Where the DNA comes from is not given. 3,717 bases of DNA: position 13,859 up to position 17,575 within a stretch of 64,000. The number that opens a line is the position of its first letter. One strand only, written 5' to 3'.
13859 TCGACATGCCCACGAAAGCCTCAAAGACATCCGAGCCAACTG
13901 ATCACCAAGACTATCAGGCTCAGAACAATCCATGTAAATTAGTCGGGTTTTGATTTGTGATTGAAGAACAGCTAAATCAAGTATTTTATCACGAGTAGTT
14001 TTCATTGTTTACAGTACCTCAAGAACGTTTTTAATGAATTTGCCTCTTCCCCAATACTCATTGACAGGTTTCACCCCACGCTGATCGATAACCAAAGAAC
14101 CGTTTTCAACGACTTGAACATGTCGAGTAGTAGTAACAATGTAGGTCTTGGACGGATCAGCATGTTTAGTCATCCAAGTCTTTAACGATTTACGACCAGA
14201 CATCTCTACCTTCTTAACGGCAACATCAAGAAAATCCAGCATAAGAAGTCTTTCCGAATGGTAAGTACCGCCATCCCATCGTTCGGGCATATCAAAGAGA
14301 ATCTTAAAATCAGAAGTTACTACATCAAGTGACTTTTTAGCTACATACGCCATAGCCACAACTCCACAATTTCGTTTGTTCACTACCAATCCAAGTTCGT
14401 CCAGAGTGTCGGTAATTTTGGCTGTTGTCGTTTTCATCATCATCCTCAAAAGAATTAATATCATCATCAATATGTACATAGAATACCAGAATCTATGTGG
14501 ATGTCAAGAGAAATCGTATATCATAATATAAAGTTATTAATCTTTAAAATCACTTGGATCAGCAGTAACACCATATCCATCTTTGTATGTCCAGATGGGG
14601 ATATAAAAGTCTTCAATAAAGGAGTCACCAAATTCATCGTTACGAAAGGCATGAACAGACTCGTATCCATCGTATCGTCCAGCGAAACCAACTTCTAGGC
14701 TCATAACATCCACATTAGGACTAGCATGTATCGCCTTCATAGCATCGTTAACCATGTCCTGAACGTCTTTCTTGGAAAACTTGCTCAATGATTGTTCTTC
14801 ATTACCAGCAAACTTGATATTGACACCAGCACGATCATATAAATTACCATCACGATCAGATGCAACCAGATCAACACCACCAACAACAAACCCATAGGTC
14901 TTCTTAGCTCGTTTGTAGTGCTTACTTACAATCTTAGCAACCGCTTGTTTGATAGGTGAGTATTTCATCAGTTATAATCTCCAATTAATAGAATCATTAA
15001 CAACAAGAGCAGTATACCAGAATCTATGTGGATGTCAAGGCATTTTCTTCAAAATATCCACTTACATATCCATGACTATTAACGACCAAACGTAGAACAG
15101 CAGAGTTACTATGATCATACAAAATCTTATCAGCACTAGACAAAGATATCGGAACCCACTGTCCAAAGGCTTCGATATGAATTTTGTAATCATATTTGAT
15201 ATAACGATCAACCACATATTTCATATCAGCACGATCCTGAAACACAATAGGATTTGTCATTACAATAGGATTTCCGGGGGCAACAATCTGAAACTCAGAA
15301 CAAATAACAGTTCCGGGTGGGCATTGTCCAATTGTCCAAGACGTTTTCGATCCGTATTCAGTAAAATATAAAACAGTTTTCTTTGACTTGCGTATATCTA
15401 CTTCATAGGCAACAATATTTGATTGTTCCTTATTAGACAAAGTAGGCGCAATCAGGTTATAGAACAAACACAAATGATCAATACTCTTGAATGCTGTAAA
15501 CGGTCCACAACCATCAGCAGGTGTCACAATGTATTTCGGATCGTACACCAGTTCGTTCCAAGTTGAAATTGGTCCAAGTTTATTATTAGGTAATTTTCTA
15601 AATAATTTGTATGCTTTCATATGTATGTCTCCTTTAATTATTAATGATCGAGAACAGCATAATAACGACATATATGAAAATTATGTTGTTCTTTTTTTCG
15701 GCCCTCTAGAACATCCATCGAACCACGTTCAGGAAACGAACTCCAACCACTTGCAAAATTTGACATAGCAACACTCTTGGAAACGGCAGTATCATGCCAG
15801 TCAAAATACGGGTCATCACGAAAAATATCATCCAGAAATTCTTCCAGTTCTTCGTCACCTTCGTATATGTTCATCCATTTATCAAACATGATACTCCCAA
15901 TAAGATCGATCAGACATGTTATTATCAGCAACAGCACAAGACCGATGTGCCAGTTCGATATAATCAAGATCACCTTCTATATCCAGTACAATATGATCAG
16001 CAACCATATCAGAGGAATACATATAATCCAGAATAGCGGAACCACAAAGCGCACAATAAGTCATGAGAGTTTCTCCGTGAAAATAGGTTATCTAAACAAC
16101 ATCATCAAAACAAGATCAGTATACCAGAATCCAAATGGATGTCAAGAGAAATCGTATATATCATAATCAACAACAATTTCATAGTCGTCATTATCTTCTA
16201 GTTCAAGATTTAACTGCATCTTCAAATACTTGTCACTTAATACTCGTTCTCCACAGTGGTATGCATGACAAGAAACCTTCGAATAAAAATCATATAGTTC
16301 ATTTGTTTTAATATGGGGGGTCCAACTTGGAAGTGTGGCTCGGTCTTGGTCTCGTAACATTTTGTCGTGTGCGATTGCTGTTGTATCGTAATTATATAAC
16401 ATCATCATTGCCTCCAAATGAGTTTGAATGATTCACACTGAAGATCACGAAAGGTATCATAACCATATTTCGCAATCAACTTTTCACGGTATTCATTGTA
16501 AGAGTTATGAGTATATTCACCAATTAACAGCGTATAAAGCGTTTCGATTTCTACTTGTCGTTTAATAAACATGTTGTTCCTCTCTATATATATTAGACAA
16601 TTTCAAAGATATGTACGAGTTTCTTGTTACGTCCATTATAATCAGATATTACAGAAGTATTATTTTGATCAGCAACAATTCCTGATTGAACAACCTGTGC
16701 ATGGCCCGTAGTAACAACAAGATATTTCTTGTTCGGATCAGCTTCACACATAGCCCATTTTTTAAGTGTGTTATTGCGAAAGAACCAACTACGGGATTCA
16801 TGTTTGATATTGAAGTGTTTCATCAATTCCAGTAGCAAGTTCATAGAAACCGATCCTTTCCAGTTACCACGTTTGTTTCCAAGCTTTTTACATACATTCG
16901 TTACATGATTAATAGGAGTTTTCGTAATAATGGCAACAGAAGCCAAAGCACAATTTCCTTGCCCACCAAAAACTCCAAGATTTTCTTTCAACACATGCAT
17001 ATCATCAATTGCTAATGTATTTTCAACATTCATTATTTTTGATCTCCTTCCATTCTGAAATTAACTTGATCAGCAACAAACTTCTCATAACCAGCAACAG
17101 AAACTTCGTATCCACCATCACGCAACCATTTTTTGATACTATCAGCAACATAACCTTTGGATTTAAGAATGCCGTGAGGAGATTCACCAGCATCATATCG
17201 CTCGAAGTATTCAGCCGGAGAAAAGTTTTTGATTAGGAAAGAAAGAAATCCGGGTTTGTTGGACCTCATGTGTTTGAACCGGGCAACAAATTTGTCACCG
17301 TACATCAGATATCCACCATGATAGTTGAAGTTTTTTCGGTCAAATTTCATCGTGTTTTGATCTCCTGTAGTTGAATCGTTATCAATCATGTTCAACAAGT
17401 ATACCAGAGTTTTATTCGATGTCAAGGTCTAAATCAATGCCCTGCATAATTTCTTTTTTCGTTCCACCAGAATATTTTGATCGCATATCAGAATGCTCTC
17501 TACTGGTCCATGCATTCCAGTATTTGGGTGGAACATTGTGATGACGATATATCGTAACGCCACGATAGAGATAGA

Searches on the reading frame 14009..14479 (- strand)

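Call 45: search_protein_families(library=phrogs, proteins=[window:14009-14479:-], max_evalue=0.01)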
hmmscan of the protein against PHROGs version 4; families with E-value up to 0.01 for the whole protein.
window:14009-14479:- (156 aa): 1 family
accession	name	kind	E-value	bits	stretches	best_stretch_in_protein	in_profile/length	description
phrog_3754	-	unknown function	3.6e-05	25.1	1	34-130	20-127/145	-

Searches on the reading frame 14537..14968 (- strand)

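Call 45: search_protein_families(library=phrogs, proteins=[window:14537-14968:-], max_evalue=0.01)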
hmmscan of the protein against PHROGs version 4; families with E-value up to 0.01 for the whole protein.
window:14537-14968:- (143 aa): 1 family
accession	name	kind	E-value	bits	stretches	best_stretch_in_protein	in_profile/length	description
phrog_17013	-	unknown function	0.0032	18.2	1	13-88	147-220/234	-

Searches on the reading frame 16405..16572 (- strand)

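Call 49: search_protein_families(library=pfam, proteins=[window:16405-16572:-], max_evalue=10)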
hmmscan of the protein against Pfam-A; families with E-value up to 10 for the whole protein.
window:16405-16572:- (55 aa): 1 family
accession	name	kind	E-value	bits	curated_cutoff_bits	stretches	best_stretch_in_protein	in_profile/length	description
PF17857.7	AAA_lid_1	-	0.095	13.5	21.3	1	15-52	52-89/100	AAA+ lid domain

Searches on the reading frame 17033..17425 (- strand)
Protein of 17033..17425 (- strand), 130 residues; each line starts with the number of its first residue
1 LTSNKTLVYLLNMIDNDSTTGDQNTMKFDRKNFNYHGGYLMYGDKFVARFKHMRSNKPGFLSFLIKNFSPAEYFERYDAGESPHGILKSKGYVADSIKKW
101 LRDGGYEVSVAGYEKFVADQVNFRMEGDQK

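Call 18: find_related_loci(query=window:17033-17425:-, collection=viral_contigs, flank=6000)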
Query window:17033-17425:- (130 aa) in viral_contigs; peptide patterns used: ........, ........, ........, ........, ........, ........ (x = any residue, [..] = any of these).
No stretch of DNA in the collection matches any of the patterns.

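Call 45: search_protein_families(library=phrogs, proteins=[window:17033-17389:-], max_evalue=0.01)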
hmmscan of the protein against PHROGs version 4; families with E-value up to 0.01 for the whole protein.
window:17033-17389:- (118 aa): 1 family
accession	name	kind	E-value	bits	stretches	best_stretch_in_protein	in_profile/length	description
phrog_22119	-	unknown function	9.4e-13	49.3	1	14-87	1-79/96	-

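Call 47: search_dna_similar(query=window:17033-17389:-, collection=phages, mode=protein, max_evalue=0.001, max_rows=15)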
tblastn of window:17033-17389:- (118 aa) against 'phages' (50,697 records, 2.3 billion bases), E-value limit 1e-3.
Records with a match: 7; places in all: 7; records where one place covers at least 80% of the query: 0.
Best place of each record, by identity: <60% 7.
By first word of the organism name: Sinorhizobium 7.
By host as written in the record: Sinorhizobium meliloti 7.
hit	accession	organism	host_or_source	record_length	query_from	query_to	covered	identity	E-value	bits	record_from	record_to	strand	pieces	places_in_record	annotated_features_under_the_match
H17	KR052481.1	Sinorhizobium phage phiM19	Sinorhizobium meliloti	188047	14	87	63%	42.5%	6e-10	61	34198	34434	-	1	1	hypothetical protein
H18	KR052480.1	Sinorhizobium phage phiM7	Sinorhizobium meliloti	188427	14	87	63%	42.5%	6e-10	61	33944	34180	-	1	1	hypothetical protein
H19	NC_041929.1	Sinorhizobium phage phiM7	Sinorhizobium meliloti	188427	14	87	63%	42.5%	6e-10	61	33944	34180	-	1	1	hypothetical protein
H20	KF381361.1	Sinorhizobium phage phiM12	Sinorhizobium meliloti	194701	14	87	63%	42.5%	6e-10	61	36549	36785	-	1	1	hypothetical protein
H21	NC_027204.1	Sinorhizobium phage phiM12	Sinorhizobium meliloti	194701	14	87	63%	42.5%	6e-10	61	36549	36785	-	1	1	hypothetical protein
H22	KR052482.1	Sinorhizobium phage phiN3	Sinorhizobium meliloti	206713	14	87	63%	42.5%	6e-10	61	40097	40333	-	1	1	hypothetical protein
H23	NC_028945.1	Sinorhizobium phage phiN3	Sinorhizobium meliloti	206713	14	87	63%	42.5%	6e-10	61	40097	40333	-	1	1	hypothetical protein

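Call 49: search_protein_families(library=pfam, proteins=[window:17033-17389:-], max_evalue=10)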
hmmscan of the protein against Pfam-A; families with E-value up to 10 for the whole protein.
window:17033-17389:- (118 aa): 1 family
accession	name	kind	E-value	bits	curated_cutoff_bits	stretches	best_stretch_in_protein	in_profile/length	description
PF10866.13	DUF2704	-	0.051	13.9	22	1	6-94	7-94/167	Protein of unknown function (DUF2704)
